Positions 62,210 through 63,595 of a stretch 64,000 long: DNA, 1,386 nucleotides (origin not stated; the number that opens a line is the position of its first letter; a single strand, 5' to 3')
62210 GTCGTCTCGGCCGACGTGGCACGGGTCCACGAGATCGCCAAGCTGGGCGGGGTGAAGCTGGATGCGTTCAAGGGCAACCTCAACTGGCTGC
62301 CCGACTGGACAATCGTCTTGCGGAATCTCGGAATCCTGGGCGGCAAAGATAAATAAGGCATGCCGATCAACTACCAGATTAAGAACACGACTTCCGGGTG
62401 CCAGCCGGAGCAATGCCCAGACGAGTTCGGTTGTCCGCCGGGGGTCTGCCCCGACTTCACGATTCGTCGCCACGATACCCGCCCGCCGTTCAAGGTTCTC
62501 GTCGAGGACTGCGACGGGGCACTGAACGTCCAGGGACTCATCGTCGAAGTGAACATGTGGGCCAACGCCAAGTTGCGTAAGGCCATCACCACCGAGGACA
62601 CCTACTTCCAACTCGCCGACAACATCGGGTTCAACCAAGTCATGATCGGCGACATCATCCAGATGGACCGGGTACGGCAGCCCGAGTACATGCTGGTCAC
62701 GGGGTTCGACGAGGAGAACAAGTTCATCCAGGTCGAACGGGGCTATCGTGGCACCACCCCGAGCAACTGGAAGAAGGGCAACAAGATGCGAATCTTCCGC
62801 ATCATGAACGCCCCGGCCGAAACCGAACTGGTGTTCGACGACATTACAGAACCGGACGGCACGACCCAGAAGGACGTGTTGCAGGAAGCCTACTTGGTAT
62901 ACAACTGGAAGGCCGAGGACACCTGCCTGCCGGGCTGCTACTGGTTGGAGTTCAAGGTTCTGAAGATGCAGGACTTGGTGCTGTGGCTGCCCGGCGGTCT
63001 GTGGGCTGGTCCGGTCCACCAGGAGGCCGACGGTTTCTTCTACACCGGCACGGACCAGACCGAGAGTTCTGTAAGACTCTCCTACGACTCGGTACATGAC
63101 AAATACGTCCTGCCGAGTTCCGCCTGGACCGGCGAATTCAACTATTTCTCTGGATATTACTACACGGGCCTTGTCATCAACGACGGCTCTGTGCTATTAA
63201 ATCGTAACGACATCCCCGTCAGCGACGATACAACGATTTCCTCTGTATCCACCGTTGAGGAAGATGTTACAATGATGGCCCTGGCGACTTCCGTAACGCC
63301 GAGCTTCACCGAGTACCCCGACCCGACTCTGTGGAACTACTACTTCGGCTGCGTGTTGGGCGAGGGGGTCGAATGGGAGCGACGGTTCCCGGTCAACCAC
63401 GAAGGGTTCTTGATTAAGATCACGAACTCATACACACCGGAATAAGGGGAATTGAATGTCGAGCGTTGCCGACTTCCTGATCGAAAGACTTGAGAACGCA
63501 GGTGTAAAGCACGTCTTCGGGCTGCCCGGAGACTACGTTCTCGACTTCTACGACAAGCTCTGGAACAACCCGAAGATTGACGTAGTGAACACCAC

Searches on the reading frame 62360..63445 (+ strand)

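Call 13: search_protein_families(library=pfam, max_evalue=0.001, proteins=[window:62360-63442:+])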
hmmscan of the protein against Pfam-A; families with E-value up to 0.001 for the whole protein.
seq(361 aa): 0 families

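Call 77: search_protein_families(library=pfam, max_evalue=10, proteins=[window:62360-63445:+])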
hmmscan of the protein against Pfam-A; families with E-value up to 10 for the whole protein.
window:62360-63445:+ (361 aa): 0 families

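Call 103: search_protein_families(library=phrogs, max_evalue=0.01, proteins=[window:62360-63445:+])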
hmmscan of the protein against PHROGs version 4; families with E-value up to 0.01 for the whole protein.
window:62360-63445:+ (361 aa): 2 families
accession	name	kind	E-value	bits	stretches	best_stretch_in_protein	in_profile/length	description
phrog_1101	-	tail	9.8e-05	21.3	1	69-142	556-627/1405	tail protein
phrog_4816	-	unknown function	0.0038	18.4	0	248-283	19-54/64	-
